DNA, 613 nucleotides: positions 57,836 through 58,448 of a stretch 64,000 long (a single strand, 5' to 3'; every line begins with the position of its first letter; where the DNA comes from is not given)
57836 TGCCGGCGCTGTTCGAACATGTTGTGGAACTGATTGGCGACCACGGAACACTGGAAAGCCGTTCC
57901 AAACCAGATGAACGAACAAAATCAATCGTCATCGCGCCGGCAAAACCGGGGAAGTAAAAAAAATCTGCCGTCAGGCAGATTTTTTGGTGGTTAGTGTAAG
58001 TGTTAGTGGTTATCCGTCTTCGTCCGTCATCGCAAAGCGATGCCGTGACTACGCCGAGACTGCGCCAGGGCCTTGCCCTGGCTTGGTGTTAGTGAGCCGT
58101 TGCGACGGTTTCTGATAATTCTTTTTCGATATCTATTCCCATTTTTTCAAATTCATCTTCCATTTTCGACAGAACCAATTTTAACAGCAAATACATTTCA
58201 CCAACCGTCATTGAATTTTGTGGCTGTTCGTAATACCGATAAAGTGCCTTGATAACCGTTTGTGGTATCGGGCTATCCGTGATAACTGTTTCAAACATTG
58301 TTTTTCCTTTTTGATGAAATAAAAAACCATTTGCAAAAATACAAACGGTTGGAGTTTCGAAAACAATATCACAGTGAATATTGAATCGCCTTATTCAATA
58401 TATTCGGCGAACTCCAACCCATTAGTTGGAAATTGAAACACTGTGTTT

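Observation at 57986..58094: Family of 60-100-nt double-hairpin REP-like elements with compensatory evolution of the second hairpin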

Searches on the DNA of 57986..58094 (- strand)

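Call 70: search_dna_similar(query=window:57986-58094:-, collection=plasmids, mode=distant, max_evalue=0.01, max_rows=5)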
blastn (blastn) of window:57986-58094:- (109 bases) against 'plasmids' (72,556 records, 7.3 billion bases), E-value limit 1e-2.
No match.
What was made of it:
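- Tried and rejected: Plasmid blastn with copy F gave no match (call 70).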

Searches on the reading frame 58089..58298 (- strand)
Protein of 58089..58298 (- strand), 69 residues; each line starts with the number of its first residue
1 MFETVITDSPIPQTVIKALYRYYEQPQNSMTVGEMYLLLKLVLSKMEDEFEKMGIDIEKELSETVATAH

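Call 28: search_protein_families(library=pfam, proteins=[window:58089-58298:-], max_evalue=0.01)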
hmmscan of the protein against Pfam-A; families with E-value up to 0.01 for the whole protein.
window:58089-58298:- (69 aa): 0 families

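Call 48: search_protein_families(library=ncbifam, proteins=[window:58089-58298:-], max_evalue=0.01)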
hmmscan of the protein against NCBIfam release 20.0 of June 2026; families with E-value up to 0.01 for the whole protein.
window:58089-58298:- (69 aa): 0 families

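Call 49: search_protein_families(library=padloc, proteins=[window:58089-58298:-], max_evalue=0.01)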
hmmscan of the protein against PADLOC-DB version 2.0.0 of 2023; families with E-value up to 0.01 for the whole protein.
window:58089-58298:- (69 aa): 0 families

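Call 61: search_solved_structures(query=window:58092-58298:-, max_evalue=10)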
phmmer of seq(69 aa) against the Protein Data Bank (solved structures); distinct sequences matched with E-value up to 10: 3.
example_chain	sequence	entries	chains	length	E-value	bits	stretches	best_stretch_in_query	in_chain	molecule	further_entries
9hnh_A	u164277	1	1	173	0.2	15.3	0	2-53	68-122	Chains: A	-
5afr_A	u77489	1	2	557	0.96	13.1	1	16-67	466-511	DYNEIN HEAVY CHAIN, CYTOPLASMIC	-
9mfv_A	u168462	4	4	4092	1.4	12.6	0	16-67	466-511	Dynein heavy chain, cytoplasmic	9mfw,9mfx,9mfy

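Call 62: search_protein_families(library=phrogs, proteins=[window:58089-58298:-], max_evalue=0.01)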
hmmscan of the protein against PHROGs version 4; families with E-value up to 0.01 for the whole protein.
window:58089-58298:- (69 aa): 0 families
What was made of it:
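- Tried and rejected: Pfam, NCBIfam, PHROG, PADLOC and PDB searches on the small ORF family and ORF134 gave no hits (calls 28, 48, 49, 61, 62).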
